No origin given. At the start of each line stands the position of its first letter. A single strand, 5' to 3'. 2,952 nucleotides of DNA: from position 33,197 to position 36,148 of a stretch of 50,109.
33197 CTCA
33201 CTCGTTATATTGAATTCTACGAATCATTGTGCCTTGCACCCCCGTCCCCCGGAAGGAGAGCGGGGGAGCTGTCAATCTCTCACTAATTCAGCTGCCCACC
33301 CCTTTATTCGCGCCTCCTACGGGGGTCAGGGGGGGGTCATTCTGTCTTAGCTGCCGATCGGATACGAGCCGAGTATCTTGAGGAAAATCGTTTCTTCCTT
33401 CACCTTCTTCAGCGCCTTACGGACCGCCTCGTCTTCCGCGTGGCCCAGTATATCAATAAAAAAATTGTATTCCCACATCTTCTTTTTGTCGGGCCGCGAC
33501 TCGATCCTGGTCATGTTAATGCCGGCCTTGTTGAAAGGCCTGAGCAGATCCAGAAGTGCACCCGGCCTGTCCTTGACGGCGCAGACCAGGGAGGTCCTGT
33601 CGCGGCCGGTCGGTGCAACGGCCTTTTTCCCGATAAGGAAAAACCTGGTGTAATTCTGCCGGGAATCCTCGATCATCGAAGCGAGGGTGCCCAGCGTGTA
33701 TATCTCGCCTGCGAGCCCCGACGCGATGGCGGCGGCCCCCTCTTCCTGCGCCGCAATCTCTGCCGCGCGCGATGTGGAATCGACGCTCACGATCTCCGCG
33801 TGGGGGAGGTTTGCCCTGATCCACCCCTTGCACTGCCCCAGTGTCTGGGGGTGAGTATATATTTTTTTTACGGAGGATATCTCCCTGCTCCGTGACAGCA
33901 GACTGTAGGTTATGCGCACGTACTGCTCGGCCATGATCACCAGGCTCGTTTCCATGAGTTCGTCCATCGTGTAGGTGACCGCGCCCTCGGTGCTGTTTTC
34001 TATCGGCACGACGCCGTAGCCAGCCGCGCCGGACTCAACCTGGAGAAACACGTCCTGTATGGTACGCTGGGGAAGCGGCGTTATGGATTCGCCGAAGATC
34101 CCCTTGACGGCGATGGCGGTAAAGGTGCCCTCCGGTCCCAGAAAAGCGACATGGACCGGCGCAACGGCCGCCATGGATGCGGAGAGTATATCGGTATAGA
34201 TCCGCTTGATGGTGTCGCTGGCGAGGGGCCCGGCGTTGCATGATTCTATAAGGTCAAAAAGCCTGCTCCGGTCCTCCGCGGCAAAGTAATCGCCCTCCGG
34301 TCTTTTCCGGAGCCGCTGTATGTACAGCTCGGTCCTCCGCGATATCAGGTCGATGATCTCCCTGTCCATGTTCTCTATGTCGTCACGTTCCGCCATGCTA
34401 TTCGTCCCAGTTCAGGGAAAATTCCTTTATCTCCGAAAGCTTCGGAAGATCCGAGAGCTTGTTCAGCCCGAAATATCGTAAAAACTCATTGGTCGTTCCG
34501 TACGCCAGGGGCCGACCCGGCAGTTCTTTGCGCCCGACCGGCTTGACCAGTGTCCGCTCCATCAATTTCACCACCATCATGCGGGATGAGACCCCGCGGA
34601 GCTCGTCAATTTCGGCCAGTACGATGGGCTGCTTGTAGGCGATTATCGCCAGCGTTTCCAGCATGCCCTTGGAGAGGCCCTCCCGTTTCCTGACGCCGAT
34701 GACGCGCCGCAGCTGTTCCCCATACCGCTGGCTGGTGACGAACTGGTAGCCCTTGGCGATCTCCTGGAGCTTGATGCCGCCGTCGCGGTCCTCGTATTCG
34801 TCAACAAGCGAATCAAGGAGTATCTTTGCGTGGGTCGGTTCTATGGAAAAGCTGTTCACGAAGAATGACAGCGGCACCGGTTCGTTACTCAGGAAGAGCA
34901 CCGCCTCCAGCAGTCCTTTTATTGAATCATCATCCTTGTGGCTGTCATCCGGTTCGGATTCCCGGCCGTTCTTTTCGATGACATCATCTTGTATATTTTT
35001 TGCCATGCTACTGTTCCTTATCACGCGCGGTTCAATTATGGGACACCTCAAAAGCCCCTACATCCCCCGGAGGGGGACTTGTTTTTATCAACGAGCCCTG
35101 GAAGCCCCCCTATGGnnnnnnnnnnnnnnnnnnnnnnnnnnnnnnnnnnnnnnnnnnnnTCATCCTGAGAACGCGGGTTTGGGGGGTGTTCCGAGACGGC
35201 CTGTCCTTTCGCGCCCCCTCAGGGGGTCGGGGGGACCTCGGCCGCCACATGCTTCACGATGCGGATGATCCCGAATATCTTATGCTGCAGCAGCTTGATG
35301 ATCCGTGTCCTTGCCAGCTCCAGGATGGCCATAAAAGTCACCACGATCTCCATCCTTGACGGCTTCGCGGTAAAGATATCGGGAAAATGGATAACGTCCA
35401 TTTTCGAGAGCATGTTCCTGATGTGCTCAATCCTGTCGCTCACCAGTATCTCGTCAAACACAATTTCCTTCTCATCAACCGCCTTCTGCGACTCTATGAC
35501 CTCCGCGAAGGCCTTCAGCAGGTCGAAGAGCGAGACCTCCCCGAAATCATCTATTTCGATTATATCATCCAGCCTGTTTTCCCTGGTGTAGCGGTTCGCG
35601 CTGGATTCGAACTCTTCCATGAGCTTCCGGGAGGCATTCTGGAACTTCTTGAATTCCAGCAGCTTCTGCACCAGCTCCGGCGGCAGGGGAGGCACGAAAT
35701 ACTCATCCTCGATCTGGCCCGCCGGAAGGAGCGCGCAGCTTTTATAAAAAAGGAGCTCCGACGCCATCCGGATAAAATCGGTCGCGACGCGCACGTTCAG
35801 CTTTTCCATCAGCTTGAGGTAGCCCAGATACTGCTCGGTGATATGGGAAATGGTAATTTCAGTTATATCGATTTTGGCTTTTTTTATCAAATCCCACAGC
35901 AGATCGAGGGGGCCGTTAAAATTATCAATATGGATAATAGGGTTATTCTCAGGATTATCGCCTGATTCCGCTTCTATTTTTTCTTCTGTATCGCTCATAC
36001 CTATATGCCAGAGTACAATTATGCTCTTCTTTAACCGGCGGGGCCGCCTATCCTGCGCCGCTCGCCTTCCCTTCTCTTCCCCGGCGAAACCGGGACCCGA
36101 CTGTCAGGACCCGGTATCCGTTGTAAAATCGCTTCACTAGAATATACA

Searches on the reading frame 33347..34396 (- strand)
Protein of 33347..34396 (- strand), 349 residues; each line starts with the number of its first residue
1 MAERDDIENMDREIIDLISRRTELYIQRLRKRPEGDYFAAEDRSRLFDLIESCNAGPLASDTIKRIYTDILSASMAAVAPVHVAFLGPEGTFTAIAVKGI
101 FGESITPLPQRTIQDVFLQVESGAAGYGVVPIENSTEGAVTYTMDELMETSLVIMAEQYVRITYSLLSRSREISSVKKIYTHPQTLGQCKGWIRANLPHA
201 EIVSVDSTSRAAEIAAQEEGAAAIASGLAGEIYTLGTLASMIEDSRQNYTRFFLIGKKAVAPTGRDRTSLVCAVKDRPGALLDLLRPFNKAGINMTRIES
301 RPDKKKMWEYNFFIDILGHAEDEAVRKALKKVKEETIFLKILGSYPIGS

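Call 54: search_protein_families(library=pfam, proteins=[window:33347-34396:-], max_evalue=0.00001)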
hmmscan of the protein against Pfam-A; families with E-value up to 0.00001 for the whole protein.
window:33347-34396:- (349 aa): 3 families
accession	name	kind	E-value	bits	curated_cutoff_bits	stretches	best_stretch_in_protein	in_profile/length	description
PF00800.23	PDT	-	1.5e-59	201.2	25.2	1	83-258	1-179/181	Prephenate dehydratase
PF01842.31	ACT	-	1.3e-14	54.1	27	1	269-333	2-65/66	ACT domain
PF01817.26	CM_2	-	6e-06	26.8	27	0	4-76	2-77/80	Chorismate mutase type II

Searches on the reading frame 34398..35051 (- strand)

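Call 54: search_protein_families(library=pfam, proteins=[window:34398-35051:-], max_evalue=0.00001)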
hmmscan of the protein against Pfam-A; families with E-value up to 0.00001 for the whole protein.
window:34398-35051:- (217 aa): 1 family
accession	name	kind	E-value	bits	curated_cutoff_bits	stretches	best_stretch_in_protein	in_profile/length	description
PF04079.22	SMC_ScpB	-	5.6e-51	172.7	27.4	1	47-205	2-160/160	Segregation and condensation complex subunit ScpB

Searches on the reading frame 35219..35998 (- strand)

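Call 55: search_protein_families(library=pfam, proteins=[window:35219-35998:-], max_evalue=0.00001)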
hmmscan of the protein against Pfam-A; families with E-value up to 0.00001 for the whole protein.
window:35219-35998:- (259 aa): 1 family
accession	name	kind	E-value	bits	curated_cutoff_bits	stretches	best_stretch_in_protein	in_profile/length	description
PF02616.19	SMC_ScpA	-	1.2e-30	107.6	24.6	1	37-247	1-229/232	Segregation and condensation protein ScpA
